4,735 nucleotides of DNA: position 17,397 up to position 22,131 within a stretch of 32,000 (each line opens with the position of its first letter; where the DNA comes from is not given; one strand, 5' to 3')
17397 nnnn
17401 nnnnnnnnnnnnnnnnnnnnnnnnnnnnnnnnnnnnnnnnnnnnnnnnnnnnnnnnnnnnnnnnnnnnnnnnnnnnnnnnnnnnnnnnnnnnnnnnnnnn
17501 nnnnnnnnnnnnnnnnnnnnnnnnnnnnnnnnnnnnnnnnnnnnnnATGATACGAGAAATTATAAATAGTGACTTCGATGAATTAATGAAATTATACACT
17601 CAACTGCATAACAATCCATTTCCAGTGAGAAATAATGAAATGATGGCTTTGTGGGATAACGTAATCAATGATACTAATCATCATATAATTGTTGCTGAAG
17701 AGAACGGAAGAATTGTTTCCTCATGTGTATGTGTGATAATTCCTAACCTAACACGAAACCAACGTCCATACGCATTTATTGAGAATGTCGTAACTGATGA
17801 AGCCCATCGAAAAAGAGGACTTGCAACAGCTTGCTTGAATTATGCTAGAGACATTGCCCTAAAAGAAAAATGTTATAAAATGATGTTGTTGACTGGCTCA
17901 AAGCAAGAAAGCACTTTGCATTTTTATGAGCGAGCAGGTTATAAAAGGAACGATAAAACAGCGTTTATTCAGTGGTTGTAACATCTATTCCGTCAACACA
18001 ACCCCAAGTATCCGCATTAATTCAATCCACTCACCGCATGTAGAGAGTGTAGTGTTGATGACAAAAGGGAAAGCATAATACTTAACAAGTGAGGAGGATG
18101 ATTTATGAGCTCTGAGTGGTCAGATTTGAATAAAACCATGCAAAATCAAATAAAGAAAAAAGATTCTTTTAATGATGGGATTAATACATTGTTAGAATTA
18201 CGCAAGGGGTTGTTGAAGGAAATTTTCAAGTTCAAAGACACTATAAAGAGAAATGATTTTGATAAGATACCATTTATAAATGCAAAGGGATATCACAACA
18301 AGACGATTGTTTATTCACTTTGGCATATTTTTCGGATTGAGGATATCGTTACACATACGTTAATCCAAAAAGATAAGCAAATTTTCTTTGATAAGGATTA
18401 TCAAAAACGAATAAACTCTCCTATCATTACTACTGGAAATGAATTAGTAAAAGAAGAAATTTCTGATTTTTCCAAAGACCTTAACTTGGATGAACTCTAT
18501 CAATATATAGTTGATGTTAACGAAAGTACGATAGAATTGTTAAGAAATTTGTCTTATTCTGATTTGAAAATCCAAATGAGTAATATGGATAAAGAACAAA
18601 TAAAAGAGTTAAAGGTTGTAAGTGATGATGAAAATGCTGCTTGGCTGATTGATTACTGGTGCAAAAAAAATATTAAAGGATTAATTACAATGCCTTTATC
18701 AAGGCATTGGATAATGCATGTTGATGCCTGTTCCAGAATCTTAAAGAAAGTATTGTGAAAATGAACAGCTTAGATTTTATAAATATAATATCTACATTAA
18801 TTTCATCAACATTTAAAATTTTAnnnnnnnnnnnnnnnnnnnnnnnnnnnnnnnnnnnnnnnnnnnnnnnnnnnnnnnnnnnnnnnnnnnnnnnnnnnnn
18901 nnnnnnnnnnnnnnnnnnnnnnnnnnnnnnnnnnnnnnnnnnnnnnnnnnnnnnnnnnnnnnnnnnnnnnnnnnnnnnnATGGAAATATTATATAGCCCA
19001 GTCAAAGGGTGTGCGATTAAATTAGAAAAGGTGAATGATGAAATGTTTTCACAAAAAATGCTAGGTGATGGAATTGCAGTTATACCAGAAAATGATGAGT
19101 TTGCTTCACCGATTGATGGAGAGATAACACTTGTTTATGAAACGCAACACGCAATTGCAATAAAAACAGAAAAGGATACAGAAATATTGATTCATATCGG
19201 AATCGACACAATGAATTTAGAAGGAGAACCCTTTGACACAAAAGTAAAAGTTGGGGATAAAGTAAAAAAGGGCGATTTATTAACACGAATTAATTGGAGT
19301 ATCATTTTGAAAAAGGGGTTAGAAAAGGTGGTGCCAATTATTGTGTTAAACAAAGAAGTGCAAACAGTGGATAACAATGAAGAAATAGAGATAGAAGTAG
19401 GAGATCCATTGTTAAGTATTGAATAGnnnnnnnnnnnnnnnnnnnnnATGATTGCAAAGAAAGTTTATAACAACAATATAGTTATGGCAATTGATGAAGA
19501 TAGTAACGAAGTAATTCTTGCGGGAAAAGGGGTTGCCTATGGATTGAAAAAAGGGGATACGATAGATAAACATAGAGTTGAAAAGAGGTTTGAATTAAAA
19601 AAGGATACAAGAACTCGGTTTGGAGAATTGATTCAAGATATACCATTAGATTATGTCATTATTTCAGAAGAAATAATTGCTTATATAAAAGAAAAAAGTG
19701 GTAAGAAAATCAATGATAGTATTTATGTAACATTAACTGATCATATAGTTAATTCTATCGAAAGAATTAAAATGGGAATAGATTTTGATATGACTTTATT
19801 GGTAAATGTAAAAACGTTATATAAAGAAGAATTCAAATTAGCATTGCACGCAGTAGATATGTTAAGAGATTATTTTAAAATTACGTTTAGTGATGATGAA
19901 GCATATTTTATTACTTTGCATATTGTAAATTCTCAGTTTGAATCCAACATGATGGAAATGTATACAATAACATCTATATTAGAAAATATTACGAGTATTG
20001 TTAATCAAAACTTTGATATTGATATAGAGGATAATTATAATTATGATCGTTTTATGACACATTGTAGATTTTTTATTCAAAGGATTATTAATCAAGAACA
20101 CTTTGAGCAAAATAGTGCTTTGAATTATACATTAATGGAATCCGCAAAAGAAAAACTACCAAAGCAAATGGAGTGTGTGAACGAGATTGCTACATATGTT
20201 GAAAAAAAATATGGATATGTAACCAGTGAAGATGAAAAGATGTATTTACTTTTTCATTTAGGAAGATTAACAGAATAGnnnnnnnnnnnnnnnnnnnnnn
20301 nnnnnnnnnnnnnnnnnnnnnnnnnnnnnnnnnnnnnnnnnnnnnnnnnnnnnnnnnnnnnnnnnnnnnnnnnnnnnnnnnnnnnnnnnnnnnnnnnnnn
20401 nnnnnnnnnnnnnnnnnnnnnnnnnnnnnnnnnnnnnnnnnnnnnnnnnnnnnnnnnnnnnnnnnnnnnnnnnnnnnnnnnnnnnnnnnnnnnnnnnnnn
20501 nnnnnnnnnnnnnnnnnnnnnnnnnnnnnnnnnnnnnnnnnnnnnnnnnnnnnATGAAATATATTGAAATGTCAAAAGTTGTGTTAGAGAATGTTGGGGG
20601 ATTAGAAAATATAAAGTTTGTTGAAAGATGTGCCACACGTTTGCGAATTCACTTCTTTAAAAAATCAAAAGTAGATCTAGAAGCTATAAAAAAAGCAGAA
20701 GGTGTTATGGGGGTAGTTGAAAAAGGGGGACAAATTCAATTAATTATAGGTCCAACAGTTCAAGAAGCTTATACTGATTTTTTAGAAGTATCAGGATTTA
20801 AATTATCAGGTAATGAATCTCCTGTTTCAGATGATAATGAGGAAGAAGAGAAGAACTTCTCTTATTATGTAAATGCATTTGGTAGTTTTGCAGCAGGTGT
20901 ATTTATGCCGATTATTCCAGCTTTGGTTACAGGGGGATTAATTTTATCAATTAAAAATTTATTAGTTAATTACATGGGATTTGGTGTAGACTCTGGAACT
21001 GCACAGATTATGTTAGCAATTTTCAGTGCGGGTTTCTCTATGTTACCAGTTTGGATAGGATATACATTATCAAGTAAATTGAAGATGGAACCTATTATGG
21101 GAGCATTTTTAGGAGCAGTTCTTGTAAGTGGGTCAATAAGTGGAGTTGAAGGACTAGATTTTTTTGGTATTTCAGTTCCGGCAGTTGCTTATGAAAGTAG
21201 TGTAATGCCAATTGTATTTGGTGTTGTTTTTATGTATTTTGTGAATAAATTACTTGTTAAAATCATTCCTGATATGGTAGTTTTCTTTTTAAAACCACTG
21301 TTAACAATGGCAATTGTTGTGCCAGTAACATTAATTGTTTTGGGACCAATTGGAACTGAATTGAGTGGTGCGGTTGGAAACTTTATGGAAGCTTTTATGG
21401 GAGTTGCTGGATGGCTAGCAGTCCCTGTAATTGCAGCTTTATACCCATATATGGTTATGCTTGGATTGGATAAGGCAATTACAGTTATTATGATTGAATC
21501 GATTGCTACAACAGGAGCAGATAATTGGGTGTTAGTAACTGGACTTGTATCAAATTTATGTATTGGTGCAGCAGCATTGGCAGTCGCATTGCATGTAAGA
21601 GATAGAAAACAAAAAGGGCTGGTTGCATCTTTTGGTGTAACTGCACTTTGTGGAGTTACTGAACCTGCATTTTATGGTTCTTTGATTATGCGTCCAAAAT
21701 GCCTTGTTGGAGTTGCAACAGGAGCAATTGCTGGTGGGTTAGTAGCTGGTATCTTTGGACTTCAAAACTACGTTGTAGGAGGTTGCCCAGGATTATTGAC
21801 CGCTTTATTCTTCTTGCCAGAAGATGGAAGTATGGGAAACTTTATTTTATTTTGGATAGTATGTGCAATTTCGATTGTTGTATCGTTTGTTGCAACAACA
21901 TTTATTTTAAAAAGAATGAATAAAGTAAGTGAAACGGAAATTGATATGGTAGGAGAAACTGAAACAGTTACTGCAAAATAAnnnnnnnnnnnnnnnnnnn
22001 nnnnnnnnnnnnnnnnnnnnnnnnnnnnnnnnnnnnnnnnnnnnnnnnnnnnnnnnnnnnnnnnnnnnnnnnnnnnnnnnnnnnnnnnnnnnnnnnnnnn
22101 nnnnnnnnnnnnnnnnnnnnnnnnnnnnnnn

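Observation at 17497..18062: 26-bp direct duplication of the rlmD 3' end brackets a 0.5-kb GNAT-only insertion (att-flanked, integrase-less cassette)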

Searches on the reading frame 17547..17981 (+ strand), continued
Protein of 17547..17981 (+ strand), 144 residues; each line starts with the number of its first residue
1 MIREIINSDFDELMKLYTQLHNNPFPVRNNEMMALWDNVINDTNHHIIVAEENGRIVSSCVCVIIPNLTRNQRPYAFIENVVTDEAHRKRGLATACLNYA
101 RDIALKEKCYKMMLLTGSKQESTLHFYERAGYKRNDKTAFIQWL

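Call 16: find_encoding_contigs(protein=P0177, flank=6000, max_places=6)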
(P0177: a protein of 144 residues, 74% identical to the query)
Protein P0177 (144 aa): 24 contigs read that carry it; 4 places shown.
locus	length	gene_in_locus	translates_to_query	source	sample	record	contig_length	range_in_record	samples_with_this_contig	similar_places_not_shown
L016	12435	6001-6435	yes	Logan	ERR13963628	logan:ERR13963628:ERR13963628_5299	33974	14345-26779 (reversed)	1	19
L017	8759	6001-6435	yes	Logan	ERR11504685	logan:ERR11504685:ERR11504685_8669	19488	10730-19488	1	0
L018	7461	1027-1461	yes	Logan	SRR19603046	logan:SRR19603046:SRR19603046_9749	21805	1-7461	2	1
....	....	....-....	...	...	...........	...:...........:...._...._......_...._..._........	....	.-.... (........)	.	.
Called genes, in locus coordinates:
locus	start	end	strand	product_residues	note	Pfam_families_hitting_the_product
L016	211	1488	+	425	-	PF04230:PS_pyruv_trans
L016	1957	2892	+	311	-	PF01544:CorA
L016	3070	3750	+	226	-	PF13240:Zn_Ribbon_1, PF13248:Zn_ribbon_3 (faint)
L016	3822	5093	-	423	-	PF05977:MFS_3, PF07690:MFS_1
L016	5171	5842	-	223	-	PF00440:TetR_N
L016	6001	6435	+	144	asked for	PF13527:Acetyltransf_9, PF00583:Acetyltransf_1, PF13673:Acetyltransf_10 (weak), PF13508:Acetyltransf_7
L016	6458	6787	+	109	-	-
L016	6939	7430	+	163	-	PF24694:LNS2_PITM1-3 (weak)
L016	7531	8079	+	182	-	PF13527:Acetyltransf_9, PF00583:Acetyltransf_1, PF13508:Acetyltransf_7 (weak)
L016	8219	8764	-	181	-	PF21349:RUBY_RBDX, PF00210:Ferritin (weak), PF02915:Rubrerythrin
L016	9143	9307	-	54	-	-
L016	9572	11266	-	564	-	PF03787:RAMPs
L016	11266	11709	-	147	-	PF27799:CRISPR-assoc_Csx19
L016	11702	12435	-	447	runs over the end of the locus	PF03787:RAMPs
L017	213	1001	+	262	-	-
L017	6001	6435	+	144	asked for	PF13527:Acetyltransf_9, PF00583:Acetyltransf_1, PF13673:Acetyltransf_10 (weak), PF13508:Acetyltransf_7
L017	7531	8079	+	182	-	PF13527:Acetyltransf_9, PF00583:Acetyltransf_1, PF13508:Acetyltransf_7 (weak)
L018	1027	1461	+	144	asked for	PF13527:Acetyltransf_9, PF00583:Acetyltransf_1, PF13673:Acetyltransf_10 (weak), PF13508:Acetyltransf_7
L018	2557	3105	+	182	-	PF13527:Acetyltransf_9, PF00583:Acetyltransf_1, PF13508:Acetyltransf_7 (weak)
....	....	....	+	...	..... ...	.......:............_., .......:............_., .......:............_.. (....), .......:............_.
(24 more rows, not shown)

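Call 22: find_encoding_contigs(protein=P0122, flank=3000, max_places=4)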
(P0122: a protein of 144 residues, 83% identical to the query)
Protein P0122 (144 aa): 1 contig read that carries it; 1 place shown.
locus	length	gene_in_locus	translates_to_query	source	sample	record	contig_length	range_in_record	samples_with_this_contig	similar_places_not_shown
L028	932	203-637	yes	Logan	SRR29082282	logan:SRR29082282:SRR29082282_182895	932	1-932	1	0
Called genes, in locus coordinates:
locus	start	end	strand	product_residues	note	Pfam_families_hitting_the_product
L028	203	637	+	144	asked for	PF13420:Acetyltransf_4 (weak), PF13527:Acetyltransf_9, PF00583:Acetyltransf_1, PF13673:Acetyltransf_10 (weak), PF13508:Acetyltransf_7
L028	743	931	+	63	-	?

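Call 64: search_solved_structures(query=window:17547-17981:+, max_evalue=0.001)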
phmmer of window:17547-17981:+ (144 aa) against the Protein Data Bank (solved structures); distinct sequences matched with E-value up to 0.001: 6.
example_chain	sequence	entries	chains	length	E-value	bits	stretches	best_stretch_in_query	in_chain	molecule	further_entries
2dxq_A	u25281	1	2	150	1.1e-23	87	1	8-140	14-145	Acetyltransferase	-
3fb3_A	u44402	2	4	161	2.8e-10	43.5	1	50-137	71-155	N-acetyltransferase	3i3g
1z4e_A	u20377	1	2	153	3.4e-08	36.8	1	10-135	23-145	transcriptional regulator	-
3pp9_A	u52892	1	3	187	0.00055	23.1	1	29-132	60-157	Putative streptothricin acetyltransferase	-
6yug_A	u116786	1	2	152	0.00075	22.7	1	44-118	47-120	Diamine acetyltransferase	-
6yga_A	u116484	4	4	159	0.00089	22.4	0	59-135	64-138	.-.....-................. 30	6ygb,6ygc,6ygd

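Call 65: search_protein_families(library=padloc, proteins=[window:17547-17981:+])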
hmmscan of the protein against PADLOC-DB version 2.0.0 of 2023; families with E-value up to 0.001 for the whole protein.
window:17547-17981:+ (144 aa): 0 families

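Call 66: search_protein_families(library=pfam, proteins=[L028:743-931:+], max_evalue=0.01)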
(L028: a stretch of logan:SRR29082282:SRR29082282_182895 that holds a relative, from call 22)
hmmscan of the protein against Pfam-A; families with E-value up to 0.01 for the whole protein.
L028:743-931:+ (63 aa): 0 families

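Call 81: search_protein_families(library=phrogs, proteins=[window:17547-17981:+], max_evalue=0.00001)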
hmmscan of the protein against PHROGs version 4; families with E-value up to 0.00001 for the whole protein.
window:17547-17981:+ (144 aa): 2 families
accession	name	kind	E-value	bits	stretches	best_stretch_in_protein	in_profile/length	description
phrog_1249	-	other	2.1e-17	64.4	1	1-136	9-150/180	acetyltransferase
phrog_3810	-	other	7.4e-13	49.7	1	14-134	22-144/155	acetyltransferase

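Call 86: list_cluster_members(proteins=[P0121, P0122, P0001])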
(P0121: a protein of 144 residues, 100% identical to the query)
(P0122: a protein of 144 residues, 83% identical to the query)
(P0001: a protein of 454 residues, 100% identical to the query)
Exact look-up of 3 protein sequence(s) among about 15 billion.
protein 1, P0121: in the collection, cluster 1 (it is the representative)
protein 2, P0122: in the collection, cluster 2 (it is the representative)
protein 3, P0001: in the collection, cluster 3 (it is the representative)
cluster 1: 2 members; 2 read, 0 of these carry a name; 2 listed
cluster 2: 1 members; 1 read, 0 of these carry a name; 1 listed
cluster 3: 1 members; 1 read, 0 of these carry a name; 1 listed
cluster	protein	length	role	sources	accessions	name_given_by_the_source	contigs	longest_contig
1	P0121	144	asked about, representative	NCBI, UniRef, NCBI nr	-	-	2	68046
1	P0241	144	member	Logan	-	-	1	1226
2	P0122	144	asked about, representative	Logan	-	-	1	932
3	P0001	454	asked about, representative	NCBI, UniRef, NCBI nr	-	-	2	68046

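Call 87: find_encoding_contigs(protein=P0241, flank=3000, max_places=4)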
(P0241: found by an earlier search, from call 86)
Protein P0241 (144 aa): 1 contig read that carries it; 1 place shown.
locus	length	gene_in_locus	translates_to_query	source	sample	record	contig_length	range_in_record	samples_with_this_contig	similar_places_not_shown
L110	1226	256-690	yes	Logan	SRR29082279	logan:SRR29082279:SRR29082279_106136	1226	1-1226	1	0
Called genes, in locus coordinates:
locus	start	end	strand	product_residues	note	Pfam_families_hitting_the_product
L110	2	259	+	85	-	?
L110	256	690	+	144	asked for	PF08445:FR47 (faint), PF13527:Acetyltransf_9, PF00583:Acetyltransf_1, PF13673:Acetyltransf_10 (weak), PF13508:Acetyltransf_7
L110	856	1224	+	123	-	?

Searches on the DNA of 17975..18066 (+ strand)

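Call 40: search_dna_similar(query=window:17975-18066:+, collection=plasmids, mode=distant, max_evalue=0.1)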
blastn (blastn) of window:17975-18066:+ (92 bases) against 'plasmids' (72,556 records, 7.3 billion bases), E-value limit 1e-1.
No match.

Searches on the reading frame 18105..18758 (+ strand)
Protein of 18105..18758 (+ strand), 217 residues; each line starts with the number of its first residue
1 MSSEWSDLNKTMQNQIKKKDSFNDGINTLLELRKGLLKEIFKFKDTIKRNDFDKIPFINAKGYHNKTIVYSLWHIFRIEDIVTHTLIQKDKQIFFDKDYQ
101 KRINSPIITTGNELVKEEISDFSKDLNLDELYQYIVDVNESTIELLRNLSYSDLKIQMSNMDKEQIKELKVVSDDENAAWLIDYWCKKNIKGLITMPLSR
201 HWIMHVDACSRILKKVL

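Call 7: search_protein_families(library=pfam, proteins=[window:18105-18758:+])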
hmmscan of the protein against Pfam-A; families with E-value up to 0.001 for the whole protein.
window:18105-18758:+ (217 aa): 0 families

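Call 8: search_protein_families(library=ncbifam, proteins=[window:18105-18758:+])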
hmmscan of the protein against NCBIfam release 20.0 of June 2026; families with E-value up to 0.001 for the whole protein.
window:18105-18758:+ (217 aa): 1 family
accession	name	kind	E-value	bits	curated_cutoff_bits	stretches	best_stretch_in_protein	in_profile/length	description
NF047843.2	MST_Rv0443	equivalog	7.6e-07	29.4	170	1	64-155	32-123/161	mycothiol transferase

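Call 65: search_protein_families(library=padloc, proteins=[window:18105-18758:+])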
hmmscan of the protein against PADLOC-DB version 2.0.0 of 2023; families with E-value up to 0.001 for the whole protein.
window:18105-18758:+ (217 aa): 0 families

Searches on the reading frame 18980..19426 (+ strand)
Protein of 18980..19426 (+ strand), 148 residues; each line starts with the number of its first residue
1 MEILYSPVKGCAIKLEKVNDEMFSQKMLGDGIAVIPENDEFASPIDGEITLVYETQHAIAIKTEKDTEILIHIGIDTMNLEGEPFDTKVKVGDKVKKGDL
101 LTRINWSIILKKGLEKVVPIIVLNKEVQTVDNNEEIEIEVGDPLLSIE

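Call 7: search_protein_families(library=pfam, proteins=[window:18980-19426:+])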
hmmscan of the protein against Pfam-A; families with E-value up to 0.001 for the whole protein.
window:18980-19426:+ (148 aa): 2 families
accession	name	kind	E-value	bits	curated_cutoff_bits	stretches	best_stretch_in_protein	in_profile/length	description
PF00358.26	PTS_EIIA_1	-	1.5e-47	160.9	27.2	1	3-126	2-125/127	phosphoenolpyruvate-dependent sugar phosphotransferase system, EIIA 1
PF13533.13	Biotin_lipoyl_2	-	3.2e-05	24.1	29.8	0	89-104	16-31/32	Biotin-lipoyl like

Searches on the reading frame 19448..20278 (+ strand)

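Call 7: search_protein_families(library=pfam, proteins=[window:19448-20278:+])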
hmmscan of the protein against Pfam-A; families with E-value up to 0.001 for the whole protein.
window:19448-20278:+ (276 aa): 2 families
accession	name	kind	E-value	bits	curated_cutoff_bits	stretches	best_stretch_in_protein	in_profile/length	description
PF00874.25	PRD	-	6.1e-37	126.3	23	2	74-161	1-89/90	PRD domain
PF03123.20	CAT_RBD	-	2.1e-17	63.2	25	1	1-55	1-55/57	CAT RNA binding domain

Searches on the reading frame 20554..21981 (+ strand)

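Call 75: search_protein_families(library=pfam, proteins=[window:20554-21981:+])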
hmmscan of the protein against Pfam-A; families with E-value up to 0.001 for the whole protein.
window:20554-21981:+ (475 aa): 2 families
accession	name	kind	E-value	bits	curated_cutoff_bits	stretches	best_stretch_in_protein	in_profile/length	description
PF02378.23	PTS_EIIC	-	1.4e-26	93.8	30.7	1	116-383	3-310/319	Phosphotransferase system, EIIC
PF00367.25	PTS_EIIB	-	5.5e-09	35.7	27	1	10-41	3-34/34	phosphotransferase system, EIIB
